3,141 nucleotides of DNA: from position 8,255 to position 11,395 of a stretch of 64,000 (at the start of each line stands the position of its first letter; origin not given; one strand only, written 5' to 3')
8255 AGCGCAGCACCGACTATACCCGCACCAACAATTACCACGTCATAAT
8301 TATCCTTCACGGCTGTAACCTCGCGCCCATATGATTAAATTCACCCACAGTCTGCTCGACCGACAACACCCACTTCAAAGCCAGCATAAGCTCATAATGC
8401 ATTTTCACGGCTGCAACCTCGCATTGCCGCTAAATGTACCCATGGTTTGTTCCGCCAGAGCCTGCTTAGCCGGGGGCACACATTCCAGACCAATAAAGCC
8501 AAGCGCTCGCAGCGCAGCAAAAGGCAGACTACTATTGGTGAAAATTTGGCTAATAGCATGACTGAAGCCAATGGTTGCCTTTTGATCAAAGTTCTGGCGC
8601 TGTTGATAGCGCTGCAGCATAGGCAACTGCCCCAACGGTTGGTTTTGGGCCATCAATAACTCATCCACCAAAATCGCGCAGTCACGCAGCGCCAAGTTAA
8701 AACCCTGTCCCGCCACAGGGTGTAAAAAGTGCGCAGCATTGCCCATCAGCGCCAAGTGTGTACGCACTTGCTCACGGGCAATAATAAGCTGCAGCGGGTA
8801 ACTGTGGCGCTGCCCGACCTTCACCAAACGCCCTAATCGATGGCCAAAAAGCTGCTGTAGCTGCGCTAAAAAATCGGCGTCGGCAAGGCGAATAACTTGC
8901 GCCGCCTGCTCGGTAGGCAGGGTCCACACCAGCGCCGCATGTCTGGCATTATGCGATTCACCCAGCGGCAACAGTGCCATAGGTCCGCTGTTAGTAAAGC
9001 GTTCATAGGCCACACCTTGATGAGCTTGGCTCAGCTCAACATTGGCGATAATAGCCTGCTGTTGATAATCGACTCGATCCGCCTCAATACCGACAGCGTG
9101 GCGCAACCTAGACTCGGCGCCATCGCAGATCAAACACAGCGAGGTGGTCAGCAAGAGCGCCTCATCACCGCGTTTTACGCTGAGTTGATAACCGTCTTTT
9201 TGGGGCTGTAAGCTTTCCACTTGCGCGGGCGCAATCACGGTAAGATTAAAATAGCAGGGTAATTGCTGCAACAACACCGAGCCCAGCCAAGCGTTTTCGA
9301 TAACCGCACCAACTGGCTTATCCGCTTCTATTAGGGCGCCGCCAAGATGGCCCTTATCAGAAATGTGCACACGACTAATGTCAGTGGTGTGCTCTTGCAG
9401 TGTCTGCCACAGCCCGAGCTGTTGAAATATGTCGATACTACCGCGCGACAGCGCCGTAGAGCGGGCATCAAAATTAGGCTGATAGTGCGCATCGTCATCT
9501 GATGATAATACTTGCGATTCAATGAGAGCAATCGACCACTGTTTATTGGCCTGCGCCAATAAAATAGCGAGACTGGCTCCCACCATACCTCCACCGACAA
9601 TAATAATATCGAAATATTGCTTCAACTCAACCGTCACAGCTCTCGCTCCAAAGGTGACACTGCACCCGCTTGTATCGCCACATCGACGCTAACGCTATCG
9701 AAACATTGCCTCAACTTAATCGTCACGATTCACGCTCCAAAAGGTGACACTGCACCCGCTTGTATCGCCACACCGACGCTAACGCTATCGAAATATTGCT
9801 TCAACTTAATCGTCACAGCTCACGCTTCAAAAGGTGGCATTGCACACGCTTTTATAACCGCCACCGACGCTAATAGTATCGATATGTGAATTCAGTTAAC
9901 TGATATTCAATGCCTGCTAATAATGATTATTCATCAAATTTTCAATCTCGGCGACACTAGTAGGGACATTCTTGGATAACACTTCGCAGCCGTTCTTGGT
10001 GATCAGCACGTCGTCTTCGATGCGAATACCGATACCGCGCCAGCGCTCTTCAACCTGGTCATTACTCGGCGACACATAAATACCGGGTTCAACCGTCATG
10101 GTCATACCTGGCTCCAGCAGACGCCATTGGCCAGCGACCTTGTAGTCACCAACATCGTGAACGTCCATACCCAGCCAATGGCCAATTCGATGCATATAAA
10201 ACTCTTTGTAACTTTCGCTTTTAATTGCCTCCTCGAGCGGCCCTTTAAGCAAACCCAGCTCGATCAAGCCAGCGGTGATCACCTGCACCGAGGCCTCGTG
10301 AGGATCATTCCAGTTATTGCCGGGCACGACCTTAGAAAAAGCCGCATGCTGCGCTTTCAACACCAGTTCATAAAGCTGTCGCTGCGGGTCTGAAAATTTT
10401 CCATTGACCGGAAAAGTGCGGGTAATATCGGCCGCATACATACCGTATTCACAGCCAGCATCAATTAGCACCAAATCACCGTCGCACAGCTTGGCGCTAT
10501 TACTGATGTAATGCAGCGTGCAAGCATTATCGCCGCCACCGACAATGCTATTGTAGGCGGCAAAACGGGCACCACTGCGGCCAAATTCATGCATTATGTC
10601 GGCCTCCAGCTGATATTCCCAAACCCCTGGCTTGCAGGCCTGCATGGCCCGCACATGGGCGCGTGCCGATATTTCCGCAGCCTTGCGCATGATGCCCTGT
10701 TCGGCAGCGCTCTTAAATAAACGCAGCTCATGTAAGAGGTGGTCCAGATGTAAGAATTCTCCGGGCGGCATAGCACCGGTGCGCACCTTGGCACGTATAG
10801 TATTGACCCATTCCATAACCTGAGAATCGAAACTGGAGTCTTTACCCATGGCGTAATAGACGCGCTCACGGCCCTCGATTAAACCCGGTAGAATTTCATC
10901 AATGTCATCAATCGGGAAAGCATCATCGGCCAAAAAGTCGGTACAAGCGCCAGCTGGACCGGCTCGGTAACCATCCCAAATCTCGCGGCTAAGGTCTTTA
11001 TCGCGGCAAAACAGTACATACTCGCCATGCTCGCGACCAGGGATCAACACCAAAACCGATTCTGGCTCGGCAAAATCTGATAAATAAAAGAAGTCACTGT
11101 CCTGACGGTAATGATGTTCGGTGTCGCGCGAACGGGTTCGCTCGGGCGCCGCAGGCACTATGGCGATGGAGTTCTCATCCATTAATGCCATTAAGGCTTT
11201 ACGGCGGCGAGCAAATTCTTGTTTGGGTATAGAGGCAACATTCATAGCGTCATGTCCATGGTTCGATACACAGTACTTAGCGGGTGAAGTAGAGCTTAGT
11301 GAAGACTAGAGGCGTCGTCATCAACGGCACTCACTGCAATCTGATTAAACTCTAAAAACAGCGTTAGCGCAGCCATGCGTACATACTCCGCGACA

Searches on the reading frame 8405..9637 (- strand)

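Call 28: search_protein_families(library=pfam, proteins=[window:8405-9637:-], max_evalue=0.00001)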
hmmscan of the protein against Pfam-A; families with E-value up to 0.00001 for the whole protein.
window:8405-9637:- (410 aa): 3 families
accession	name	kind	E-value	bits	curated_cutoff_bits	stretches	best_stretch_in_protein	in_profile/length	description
PF01494.25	FAD_binding_3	-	8.3e-25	88.2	22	1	10-332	3-323/349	FAD binding domain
PF08491.16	SE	-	7.5e-07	28.9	20.1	1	166-377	3-216/276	Squalene epoxidase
PF01266.30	DAO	-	7e-06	26.2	27.9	0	10-44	1-34/353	FAD dependent oxidoreductase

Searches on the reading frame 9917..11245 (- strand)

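Call 28: search_protein_families(library=pfam, proteins=[window:9917-11245:-], max_evalue=0.00001)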
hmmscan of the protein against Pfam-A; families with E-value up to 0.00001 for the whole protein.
window:9917-11245:- (442 aa): 2 families
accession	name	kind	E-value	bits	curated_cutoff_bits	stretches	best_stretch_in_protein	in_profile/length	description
PF00557.29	Peptidase_M24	-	2.1e-66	224.1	23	1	185-417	2-208/208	Metallopeptidase family M24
PF05195.22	AMP_N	-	2.4e-38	131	24.6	1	11-130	1-121/121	Aminopeptidase P, N-terminal domain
